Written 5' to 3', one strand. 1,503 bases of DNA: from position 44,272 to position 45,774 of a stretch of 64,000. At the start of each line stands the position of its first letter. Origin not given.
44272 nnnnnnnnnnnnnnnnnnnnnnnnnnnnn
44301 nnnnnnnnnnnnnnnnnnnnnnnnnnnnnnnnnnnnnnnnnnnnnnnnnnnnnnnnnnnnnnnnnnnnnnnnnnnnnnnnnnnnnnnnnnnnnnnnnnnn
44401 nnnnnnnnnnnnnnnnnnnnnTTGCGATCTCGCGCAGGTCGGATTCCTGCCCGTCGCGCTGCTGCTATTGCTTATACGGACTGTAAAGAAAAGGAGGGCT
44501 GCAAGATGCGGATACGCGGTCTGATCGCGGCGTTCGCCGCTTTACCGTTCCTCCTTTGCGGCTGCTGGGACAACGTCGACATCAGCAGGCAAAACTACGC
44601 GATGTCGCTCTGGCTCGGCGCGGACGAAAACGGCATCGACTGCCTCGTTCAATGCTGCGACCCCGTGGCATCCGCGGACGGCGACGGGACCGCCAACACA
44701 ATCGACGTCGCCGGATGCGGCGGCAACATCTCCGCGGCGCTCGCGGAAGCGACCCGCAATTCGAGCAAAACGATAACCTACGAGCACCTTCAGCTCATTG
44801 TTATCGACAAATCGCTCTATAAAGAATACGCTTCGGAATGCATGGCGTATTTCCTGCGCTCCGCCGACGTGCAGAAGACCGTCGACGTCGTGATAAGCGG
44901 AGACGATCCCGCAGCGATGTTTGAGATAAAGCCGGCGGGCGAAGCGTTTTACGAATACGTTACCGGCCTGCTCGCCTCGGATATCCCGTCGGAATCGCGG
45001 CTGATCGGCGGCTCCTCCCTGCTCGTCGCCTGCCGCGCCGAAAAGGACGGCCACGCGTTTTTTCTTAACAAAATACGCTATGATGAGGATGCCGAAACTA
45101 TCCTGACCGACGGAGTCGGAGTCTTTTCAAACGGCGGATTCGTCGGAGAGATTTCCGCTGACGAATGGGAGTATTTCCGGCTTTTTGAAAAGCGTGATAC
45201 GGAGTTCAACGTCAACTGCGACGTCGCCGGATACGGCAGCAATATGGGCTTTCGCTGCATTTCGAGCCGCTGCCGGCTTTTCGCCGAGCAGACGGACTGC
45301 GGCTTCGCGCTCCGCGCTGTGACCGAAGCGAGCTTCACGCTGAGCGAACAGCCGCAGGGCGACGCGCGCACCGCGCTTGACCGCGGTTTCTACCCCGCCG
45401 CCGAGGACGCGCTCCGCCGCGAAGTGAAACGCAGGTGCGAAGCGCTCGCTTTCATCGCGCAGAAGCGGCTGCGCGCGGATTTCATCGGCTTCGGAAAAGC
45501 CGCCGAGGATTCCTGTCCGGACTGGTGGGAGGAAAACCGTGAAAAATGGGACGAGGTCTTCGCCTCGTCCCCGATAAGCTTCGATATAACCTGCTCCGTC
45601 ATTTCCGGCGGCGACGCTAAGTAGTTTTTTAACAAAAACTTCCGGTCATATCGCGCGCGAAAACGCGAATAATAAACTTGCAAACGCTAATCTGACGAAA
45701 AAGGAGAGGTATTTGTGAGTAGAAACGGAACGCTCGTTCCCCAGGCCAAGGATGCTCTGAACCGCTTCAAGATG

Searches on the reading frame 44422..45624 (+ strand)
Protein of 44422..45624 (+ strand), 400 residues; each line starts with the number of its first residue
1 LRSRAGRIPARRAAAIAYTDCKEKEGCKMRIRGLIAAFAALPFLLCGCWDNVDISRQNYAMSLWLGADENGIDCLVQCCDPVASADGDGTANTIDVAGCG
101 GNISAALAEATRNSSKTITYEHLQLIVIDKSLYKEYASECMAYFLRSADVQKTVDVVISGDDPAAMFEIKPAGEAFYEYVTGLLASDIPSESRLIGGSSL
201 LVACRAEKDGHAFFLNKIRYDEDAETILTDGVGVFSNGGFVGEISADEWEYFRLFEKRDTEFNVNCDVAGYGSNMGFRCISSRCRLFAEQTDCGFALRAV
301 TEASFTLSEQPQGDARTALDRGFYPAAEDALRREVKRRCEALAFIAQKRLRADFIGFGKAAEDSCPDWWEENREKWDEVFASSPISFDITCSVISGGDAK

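Call 73: search_protein_families(library=pfam, proteins=[window:44422-45624:+], max_evalue=0.00001)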
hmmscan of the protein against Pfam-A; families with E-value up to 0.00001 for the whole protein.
window:44422-45624:+ (400 aa): 2 families
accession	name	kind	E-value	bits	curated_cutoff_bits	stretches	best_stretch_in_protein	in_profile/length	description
PF05504.16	Spore_GerAC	-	1.3e-15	58.4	23.6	1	230-395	1-165/167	Spore germination B3/ GerAC like, C-terminal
PF25198.1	Spore_GerAC_N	-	6.2e-15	55.9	27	1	50-186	1-143/176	Spore germination protein N-terminal domain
